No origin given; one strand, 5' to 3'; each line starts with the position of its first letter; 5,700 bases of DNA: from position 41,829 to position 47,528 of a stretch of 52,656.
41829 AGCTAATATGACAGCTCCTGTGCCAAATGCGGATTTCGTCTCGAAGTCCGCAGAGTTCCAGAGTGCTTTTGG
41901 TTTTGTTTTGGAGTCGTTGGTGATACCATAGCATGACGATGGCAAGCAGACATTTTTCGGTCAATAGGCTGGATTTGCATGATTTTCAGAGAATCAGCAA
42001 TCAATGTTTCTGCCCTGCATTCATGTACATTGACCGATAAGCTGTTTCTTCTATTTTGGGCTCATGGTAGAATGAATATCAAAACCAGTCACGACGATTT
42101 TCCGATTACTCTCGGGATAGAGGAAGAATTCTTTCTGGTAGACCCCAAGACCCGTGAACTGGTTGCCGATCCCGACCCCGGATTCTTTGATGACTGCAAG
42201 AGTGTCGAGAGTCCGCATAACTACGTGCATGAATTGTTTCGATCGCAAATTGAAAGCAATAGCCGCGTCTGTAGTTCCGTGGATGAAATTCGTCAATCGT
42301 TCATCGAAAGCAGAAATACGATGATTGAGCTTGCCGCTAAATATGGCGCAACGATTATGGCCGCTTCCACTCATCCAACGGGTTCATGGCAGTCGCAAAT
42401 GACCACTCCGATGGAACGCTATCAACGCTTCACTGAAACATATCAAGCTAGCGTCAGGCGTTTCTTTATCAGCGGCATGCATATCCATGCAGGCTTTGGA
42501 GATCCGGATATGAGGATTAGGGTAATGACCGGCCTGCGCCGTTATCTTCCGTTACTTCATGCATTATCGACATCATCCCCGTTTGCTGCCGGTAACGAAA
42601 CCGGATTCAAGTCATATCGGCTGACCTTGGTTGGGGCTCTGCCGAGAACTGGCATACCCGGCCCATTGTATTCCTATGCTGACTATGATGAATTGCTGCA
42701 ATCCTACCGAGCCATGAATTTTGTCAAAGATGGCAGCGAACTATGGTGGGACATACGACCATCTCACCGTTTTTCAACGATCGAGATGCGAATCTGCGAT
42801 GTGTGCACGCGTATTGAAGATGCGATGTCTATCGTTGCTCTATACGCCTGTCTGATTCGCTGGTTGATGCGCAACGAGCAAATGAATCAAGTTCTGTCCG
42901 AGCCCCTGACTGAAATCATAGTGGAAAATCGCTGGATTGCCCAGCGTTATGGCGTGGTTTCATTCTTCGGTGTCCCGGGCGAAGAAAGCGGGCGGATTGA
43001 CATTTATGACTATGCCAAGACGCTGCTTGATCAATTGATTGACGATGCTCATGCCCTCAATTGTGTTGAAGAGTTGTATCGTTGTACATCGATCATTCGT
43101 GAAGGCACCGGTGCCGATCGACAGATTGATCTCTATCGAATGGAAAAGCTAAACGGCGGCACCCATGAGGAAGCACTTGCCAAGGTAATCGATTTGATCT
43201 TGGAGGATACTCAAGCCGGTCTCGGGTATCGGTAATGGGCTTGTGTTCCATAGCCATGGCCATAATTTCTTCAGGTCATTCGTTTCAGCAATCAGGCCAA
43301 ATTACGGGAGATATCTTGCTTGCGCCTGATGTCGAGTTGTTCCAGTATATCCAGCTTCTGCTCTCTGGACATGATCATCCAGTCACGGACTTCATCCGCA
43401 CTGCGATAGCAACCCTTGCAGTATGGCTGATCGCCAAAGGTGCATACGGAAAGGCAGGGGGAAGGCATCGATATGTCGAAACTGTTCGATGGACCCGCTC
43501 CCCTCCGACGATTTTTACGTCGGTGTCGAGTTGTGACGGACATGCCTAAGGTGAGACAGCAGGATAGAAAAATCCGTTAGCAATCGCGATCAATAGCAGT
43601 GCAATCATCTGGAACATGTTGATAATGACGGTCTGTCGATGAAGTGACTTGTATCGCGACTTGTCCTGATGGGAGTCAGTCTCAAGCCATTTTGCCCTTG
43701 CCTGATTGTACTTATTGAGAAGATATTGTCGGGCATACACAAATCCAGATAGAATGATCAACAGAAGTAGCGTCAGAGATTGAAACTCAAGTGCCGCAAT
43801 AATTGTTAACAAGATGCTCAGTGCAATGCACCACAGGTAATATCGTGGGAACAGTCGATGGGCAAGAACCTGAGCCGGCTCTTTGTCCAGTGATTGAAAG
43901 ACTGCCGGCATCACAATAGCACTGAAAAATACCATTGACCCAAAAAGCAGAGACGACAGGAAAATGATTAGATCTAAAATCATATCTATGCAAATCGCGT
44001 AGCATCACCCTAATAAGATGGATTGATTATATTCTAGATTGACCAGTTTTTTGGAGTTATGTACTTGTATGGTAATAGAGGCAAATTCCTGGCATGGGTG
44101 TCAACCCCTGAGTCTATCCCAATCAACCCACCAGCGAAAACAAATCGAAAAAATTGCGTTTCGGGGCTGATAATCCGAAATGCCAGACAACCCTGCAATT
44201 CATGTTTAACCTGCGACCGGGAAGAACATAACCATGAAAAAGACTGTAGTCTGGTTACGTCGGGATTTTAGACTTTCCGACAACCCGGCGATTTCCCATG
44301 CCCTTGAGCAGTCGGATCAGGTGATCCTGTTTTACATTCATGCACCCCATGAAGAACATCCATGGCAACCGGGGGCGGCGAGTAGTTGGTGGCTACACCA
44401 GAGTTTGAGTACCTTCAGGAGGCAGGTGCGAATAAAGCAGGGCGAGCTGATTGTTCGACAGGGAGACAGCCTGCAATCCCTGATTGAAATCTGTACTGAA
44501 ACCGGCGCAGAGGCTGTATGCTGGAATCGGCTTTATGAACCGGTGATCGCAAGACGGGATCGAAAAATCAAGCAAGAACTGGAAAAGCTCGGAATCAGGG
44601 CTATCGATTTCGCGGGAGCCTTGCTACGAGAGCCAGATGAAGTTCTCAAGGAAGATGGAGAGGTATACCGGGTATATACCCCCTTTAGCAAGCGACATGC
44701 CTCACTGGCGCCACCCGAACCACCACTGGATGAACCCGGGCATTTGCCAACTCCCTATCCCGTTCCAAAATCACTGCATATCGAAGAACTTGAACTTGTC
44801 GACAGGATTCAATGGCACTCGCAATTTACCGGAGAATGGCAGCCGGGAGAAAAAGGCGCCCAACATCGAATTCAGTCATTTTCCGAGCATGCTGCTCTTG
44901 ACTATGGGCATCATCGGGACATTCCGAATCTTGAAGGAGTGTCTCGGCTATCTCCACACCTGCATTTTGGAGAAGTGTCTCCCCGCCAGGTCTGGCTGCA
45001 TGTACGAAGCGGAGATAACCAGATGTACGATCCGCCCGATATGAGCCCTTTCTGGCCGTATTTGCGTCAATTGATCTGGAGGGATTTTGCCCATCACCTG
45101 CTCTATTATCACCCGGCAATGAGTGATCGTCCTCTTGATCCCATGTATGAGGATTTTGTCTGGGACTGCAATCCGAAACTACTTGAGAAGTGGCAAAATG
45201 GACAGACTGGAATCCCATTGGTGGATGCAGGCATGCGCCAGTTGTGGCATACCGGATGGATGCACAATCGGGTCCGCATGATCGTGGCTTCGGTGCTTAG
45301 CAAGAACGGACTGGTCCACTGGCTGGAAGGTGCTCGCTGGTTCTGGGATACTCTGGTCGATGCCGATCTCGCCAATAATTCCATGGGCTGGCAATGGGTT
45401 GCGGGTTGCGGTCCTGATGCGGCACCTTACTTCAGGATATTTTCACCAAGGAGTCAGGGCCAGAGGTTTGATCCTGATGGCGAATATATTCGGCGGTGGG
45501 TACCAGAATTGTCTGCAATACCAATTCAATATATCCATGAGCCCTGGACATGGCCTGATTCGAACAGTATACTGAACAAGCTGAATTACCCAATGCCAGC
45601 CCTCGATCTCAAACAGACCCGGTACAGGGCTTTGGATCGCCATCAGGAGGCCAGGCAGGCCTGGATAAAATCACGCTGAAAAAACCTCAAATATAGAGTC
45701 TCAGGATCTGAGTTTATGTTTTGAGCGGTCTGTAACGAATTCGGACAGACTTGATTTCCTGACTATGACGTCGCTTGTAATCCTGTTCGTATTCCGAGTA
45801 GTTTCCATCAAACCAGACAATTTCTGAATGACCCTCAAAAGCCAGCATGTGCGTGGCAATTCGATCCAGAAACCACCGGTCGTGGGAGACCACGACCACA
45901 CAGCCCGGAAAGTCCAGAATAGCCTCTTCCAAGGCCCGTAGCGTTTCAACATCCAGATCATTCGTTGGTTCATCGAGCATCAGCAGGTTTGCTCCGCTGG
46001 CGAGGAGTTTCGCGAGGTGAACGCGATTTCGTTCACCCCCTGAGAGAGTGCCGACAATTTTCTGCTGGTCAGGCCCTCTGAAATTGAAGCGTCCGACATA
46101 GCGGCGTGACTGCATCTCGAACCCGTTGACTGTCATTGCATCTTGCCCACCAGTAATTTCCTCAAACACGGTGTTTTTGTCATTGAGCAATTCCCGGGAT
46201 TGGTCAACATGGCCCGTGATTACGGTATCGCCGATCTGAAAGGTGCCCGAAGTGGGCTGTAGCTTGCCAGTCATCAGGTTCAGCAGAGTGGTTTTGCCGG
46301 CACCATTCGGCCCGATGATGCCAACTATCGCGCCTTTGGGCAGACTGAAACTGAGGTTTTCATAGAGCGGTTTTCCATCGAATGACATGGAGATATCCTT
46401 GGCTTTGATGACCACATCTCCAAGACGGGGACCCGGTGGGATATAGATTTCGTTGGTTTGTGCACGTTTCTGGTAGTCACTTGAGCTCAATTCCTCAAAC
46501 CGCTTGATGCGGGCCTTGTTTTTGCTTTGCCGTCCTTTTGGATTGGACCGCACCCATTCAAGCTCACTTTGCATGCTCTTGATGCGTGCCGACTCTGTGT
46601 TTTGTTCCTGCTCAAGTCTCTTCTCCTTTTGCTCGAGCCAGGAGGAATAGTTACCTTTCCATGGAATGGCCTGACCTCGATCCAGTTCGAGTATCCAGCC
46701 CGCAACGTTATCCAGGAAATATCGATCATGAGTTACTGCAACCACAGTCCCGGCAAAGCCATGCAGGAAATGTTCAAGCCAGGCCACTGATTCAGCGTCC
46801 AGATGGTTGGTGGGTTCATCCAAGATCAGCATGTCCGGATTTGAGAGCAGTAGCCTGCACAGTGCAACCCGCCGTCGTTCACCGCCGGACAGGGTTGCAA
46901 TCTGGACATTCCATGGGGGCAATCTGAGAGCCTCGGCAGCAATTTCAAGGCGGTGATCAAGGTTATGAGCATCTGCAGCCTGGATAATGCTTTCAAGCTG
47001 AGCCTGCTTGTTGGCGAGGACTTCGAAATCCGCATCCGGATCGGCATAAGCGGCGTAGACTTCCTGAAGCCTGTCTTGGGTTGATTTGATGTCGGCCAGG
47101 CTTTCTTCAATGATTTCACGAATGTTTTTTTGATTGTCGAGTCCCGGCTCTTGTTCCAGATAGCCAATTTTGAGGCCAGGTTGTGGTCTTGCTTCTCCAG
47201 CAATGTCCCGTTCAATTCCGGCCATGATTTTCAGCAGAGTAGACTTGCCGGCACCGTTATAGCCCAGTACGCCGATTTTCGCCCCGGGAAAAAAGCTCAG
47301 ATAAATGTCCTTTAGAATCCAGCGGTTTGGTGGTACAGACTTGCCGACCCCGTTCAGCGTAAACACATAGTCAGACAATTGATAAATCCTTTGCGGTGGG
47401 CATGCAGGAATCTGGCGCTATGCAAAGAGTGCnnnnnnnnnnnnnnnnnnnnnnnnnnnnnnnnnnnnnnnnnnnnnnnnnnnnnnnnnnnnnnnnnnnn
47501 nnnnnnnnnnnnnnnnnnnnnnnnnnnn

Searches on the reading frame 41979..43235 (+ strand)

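Call 30: search_protein_families(library=pfam, proteins=[window:41979-43235:+], max_evalue=0.001)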
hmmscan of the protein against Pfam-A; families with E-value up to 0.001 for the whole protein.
window:41979-43235:+ (418 aa): 1 family
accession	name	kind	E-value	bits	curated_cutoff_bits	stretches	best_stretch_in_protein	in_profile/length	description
PF04107.18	GCS2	-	4.8e-44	151.3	21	1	45-325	1-290/291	Glutamate-cysteine ligase family 2(GCS2)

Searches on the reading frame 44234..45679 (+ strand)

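Call 30: search_protein_families(library=pfam, proteins=[window:44234-45679:+], max_evalue=0.001)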
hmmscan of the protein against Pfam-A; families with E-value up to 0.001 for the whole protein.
window:44234-45679:+ (481 aa): 2 families
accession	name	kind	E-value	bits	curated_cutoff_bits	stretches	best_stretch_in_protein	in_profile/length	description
PF03441.19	FAD_binding_7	-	5.6e-81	271.2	27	1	277-471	2-202/203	FAD binding domain of DNA photolyase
PF00875.24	DNA_photolyase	-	1.1e-45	156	26.6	1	4-160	1-157/164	DNA photolyase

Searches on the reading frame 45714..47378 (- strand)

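Call 30: search_protein_families(library=pfam, proteins=[window:45714-47378:-], max_evalue=0.001)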
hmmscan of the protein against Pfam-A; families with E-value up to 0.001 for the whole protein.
window:45714-47378:- (554 aa): 11 families
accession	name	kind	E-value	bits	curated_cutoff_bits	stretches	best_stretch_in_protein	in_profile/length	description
PF00005.33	ABC_tran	-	8e-57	192.1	25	2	340-473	2-137/137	ABC transporter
PF12848.13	ABC_tran_Xtn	-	5e-14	52.6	25.9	1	230-303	1-76/85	ABC transporter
PF13304.12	AAA_21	-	4.6e-12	47.1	27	0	351-411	1-67/304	AAA domain, putative AbiEii toxin, Type IV TA system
PF02463.25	SMC_N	-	4.1e-08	33.4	40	0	153-219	127-199/220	RecF/RecN/SMC N terminal domain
PF01926.29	MMR_HSR1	-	9.3e-07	29.4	21.9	0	352-392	2-42/113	50S ribosome-binding GTPase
PF13476.12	AAA_23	-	2.4e-05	25.5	27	1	339-371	10-41/201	AAA domain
PF13555.12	AAA_29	-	2.9e-05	24.2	27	0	348-368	22-41/61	P-loop containing region of AAA domain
PF13238.12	AAA_18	-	0.00015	22.6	29.4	0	35-145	1-90/128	AAA domain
PF00931.28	NB-ARC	-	0.00034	20.4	23.5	0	349-405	19-74/248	NB-ARC domain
PF13191.12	AAA_16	-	0.00052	21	32.6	0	351-464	26-129/167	AAA ATPase domain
PF03193.22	RsgA_GTPase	-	0.00086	19.6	30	0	340-374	98-131/174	RsgA GTPase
